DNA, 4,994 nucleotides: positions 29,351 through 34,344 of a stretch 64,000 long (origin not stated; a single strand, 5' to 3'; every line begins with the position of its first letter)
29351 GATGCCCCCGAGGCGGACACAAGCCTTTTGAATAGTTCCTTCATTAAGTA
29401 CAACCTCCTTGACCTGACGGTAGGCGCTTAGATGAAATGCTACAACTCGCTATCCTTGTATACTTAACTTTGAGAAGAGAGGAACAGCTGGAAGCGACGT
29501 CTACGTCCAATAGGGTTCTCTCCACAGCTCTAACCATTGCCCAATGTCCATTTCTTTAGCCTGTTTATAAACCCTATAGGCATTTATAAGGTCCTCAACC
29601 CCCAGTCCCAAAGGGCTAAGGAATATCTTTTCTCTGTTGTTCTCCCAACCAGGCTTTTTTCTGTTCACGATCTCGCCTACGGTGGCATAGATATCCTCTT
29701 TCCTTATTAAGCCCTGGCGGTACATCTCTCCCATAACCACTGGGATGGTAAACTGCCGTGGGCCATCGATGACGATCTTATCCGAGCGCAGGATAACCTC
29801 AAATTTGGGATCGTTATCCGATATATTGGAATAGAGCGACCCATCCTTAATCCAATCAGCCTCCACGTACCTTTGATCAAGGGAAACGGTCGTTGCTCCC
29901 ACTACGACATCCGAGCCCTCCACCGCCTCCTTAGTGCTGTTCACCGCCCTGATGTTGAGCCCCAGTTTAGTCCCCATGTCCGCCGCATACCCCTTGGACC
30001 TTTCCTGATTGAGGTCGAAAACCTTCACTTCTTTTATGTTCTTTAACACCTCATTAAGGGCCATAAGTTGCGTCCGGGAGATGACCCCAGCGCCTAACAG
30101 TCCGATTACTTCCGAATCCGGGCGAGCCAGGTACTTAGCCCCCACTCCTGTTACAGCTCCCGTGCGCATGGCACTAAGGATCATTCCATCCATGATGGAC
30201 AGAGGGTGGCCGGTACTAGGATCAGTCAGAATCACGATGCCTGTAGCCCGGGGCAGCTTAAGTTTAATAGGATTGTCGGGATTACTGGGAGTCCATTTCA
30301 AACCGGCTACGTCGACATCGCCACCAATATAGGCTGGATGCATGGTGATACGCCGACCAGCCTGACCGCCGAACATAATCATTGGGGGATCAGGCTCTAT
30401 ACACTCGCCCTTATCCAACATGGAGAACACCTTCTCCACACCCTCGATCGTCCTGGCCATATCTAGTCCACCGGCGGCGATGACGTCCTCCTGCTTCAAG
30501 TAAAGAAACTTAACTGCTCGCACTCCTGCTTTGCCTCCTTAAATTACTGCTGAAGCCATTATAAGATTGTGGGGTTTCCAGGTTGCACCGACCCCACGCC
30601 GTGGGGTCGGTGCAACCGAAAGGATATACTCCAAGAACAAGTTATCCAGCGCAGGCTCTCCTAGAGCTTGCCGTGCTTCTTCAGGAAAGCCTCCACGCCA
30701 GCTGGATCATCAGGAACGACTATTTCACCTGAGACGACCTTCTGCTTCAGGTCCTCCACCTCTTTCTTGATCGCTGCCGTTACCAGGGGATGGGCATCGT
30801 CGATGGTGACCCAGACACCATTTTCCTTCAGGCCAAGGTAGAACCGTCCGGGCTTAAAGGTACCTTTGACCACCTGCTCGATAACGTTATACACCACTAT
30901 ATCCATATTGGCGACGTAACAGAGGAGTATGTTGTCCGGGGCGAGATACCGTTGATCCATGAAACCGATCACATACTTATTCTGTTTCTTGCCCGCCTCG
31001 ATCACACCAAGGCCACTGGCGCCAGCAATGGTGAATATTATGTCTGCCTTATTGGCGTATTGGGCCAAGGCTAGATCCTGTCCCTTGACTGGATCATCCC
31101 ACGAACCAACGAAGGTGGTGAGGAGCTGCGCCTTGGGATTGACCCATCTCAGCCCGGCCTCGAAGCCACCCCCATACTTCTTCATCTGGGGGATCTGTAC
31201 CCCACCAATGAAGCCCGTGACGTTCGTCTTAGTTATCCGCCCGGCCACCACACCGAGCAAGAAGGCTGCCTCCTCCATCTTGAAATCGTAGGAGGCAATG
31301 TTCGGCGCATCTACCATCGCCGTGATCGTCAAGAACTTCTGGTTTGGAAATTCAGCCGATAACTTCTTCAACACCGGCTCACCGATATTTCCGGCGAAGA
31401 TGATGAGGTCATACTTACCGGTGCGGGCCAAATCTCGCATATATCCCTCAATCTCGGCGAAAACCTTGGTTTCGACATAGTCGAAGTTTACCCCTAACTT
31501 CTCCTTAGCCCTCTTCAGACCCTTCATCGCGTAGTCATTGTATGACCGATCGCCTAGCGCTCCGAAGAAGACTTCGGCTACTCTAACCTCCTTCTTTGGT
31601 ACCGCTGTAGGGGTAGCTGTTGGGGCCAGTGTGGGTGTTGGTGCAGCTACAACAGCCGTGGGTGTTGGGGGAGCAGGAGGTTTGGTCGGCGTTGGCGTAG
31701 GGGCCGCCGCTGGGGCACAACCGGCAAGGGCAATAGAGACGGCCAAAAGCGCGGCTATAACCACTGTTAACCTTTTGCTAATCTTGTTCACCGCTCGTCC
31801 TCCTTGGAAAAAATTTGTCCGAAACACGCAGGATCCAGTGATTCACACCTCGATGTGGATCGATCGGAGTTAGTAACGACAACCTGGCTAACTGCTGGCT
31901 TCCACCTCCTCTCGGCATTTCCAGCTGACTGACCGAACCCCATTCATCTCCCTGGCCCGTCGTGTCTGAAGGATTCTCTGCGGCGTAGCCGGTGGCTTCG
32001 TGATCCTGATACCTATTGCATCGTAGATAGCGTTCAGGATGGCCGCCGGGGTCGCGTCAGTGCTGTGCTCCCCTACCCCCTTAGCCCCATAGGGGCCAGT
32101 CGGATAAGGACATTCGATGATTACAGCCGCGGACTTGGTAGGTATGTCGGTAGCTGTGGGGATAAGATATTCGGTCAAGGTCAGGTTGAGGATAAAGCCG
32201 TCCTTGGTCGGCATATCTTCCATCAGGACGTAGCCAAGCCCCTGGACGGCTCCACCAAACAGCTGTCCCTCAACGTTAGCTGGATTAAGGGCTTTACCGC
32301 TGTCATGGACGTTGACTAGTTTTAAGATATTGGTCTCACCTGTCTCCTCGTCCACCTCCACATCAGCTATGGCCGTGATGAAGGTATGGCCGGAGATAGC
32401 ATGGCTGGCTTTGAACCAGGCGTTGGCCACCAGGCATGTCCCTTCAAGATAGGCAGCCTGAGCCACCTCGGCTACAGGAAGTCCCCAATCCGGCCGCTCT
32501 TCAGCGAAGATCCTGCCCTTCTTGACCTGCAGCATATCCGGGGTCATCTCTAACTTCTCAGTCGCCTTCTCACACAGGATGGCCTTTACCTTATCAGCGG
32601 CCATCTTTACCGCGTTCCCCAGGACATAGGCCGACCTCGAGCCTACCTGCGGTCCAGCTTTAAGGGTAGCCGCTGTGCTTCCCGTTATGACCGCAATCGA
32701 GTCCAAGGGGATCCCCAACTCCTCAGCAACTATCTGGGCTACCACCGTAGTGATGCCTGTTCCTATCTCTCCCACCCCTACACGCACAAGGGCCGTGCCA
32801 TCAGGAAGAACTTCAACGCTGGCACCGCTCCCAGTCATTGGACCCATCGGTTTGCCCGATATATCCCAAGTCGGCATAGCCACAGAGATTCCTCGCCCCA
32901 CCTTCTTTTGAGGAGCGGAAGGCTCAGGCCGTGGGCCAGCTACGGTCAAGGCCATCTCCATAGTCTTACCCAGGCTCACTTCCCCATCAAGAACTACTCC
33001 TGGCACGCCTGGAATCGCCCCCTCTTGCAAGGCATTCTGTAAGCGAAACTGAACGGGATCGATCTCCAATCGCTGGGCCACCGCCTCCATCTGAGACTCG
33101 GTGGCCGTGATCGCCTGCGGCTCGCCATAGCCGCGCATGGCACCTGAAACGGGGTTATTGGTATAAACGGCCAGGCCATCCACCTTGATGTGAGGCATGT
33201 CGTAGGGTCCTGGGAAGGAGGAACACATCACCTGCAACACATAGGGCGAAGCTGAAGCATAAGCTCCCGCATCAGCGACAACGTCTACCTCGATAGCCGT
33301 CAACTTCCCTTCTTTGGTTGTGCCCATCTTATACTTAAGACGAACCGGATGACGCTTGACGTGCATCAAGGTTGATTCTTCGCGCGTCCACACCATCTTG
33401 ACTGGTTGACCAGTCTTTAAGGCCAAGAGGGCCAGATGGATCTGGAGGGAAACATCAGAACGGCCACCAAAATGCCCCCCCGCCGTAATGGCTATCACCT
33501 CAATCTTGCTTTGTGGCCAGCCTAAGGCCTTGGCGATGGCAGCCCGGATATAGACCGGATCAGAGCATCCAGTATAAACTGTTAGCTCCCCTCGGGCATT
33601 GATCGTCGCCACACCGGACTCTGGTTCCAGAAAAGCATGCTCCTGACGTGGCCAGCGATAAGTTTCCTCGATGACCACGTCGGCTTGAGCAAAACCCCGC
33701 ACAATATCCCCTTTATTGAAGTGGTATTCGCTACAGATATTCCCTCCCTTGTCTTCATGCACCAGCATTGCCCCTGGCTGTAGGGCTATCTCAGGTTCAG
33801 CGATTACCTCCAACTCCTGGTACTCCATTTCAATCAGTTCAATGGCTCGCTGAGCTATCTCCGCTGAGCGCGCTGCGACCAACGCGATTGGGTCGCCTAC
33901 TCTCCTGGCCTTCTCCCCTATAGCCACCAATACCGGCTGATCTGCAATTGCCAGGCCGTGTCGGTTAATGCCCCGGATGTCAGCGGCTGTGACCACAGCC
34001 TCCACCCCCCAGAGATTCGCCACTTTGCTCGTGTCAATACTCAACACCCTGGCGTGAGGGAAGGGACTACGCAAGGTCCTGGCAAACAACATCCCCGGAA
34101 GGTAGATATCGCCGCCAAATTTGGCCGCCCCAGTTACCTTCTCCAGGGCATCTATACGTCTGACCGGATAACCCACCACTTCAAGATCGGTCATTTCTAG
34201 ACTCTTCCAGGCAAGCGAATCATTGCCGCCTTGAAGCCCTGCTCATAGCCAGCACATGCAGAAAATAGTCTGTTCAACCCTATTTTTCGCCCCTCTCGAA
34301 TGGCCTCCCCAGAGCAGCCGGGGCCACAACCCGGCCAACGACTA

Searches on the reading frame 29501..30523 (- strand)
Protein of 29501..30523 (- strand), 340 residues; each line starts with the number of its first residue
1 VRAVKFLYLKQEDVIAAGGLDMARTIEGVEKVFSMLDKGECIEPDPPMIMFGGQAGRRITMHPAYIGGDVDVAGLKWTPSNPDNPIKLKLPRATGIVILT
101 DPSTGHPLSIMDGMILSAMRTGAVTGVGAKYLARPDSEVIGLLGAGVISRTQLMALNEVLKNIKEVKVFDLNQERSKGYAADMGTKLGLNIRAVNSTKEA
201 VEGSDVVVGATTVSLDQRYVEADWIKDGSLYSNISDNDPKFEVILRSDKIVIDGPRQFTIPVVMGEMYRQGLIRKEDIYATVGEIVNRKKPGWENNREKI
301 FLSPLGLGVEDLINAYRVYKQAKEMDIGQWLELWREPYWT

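Call 14: search_protein_families(library=pfam, proteins=[window:29501-30523:-], max_evalue=0.001)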
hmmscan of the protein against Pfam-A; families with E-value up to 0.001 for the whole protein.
window:29501-30523:- (340 aa): 1 family
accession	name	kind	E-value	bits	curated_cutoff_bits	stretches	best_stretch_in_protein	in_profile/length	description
PF02423.21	OCD_Mu_crystall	-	1.3e-57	195.6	24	1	21-324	16-312/314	Ornithine cyclodeaminase/mu-crystallin family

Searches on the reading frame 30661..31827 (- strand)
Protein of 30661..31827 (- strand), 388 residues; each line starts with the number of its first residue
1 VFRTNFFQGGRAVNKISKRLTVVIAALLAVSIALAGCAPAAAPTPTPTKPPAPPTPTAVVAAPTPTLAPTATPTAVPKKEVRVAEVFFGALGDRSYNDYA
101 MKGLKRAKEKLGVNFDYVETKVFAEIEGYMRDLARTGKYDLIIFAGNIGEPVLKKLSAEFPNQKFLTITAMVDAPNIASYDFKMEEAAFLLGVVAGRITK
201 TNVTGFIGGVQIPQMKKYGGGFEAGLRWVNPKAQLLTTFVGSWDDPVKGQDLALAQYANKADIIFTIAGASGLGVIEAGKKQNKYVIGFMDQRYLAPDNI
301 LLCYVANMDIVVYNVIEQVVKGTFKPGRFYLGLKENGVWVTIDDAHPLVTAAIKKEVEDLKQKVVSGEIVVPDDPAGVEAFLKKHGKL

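Call 14: search_protein_families(library=pfam, proteins=[window:30661-31827:-], max_evalue=0.001)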
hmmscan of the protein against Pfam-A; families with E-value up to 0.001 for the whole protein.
window:30661-31827:- (388 aa): 1 family
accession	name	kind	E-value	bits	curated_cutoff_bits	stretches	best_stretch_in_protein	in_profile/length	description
PF02608.20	Bmp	-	8.4e-64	215.9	24.1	1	82-373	3-299/301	ABC transporter substrate-binding protein PnrA-like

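Call 40: search_solved_structures(query=window:30661-31827:-, max_evalue=0.00001)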
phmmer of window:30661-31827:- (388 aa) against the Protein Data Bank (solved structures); distinct sequences matched with E-value up to 0.00001: 15.
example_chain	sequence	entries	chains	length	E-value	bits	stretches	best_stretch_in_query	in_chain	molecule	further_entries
7x0r_A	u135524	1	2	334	4e-47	164.1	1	80-380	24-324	Lbp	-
9q1u_A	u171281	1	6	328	1.9e-37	132.3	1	82-384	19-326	Basic membrane protein A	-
4pev_A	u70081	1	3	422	3.6e-36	128.1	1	36-344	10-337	Membrane lipoprotein family protein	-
6shu_A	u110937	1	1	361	1.1e-34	123.2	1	78-382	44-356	Basic membrane protein D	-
2fqw_A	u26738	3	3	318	6.9e-33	117.3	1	89-373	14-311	Membrane lipoprotein tmpC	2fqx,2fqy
6yab_AAA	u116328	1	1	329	1.8e-27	99.5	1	89-373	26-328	Lipoprotein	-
6ya3_C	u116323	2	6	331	1.8e-27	99.5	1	89-373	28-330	Lipoprotein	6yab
6y9u_A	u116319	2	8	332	1.8e-27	99.4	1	89-373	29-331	Lipoprotein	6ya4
6yab_DDD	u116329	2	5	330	2.1e-27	99.2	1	88-373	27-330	Lipoprotein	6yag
6pi5_A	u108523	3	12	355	1.7e-24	89.7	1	79-370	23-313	Atrazine periplasmic binding protein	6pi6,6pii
3s99_A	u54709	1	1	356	5.2e-22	81.5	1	68-369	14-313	Basic membrane lipoprotein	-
4p98_A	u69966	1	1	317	9.1e-17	64.2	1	71-373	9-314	Extracellular solute-binding protein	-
4iil_A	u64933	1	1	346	2.6e-15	59.5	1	130-372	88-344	Membrane lipoprotein TpN38(b)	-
2hqb_A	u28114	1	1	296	7.4e-14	54.7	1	90-359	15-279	Transcriptional activator of comK gene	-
4ycs_A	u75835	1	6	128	3.3e-06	29.5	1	91-199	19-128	Uncharacterized protein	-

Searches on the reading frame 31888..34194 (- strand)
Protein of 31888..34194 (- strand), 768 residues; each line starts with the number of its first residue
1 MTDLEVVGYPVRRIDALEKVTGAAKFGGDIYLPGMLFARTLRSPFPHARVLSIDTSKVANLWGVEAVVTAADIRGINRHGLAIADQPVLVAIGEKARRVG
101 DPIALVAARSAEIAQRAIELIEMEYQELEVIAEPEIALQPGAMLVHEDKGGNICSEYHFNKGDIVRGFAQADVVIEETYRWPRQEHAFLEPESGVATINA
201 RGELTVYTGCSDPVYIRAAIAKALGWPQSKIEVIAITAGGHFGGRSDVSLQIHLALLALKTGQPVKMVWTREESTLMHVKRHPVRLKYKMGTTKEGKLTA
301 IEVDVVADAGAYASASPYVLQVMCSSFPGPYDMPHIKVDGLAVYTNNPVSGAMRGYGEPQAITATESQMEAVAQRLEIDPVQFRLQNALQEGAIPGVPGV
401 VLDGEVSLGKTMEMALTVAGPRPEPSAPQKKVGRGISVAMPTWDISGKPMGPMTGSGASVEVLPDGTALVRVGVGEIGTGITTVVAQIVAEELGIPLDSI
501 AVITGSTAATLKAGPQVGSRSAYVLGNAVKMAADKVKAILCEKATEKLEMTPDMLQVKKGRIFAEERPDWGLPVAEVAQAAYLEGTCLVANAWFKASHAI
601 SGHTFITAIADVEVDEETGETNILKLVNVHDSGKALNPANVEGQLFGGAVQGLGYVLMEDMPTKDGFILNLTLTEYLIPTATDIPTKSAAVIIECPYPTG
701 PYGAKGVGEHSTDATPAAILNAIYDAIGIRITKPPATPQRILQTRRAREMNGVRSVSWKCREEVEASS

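Call 14: search_protein_families(library=pfam, proteins=[window:31888-34194:-], max_evalue=0.001)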
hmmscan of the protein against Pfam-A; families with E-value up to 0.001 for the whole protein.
window:31888-34194:- (768 aa): 3 families
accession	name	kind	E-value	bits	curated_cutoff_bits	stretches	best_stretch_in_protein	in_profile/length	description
PF02738.23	MoCoBD_1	-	3.1e-81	272.5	27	1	145-388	1-244/244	Molybdopterin cofactor-binding domain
PF20256.3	MoCoBD_2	-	2.1e-71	241.2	27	1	426-685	16-283/283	Molybdopterin cofactor-binding domain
PF01315.27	Ald_Xan_dh_C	-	5.2e-25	88.3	31.3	1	21-129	1-110/110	Aldehyde oxidase and xanthine dehydrogenase, a/b hammerhead domain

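Call 41: search_solved_structures(query=window:31888-34194:-, max_evalue=1e-30)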
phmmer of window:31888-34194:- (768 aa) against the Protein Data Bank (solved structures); distinct sequences matched with E-value up to 1e-30: 41.
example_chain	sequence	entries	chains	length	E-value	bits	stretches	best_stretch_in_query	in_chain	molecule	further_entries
3hrd_A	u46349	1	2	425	3.6e-103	349.5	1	3-416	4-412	Nicotinate dehydrogenase large molybdopterin subunit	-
1rm6_A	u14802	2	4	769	7.1e-103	348.6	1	7-749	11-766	4-hydroxybenzoyl-CoA reductase alpha subunit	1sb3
8uem_A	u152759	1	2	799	2.3e-83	284.1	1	20-748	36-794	Carbon monoxide dehydrogenase (Large chain), CoxL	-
1n5w_B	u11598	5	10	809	4.6e-74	253.3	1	5-727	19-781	Carbon monoxide dehydrogenase large chain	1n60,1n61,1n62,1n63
1zxi_B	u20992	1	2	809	6.2e-74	252.9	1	5-727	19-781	Carbon monoxide dehydrogenase large chain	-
1t3q_B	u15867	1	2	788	1.6e-72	248.2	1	7-750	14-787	quinoline 2-oxidoreductase large subunit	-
7dqx_A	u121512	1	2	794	2.7e-71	244.1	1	8-743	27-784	6-hydroxypseudooxynicotine dehydrogenase complex subunit gamma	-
1ffu_B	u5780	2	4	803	1.7e-69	238.2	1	14-743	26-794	CUTL, MOLYBDOPROTEIN OF CARBON MONOXIDE DEHYDROGENASE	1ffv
1sij_A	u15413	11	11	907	3.4e-69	237.2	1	9-746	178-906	Aldehyde oxidoreductase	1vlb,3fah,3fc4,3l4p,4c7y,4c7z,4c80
4zoh_A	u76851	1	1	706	1e-68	235.6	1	7-737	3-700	Putative oxidoreductase molybdopterin-binding subunit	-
1dgj_A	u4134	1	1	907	7.9e-65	222.8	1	5-744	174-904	ALDEHYDE OXIDOREDUCTASE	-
1fiq_C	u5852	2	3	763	3.4e-62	214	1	6-728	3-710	XANTHINE OXIDASE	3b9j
3sr6_C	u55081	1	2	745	3.7e-62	214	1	6-728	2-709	Xanthine dehydrogenase/oxidase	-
3etr_C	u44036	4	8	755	3.9e-62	213.9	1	6-728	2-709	Xanthine dehydrogenase/oxidase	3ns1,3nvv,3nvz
3nrz_C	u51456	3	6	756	3.9e-62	213.9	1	6-728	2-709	Xanthine dehydrogenase/oxidase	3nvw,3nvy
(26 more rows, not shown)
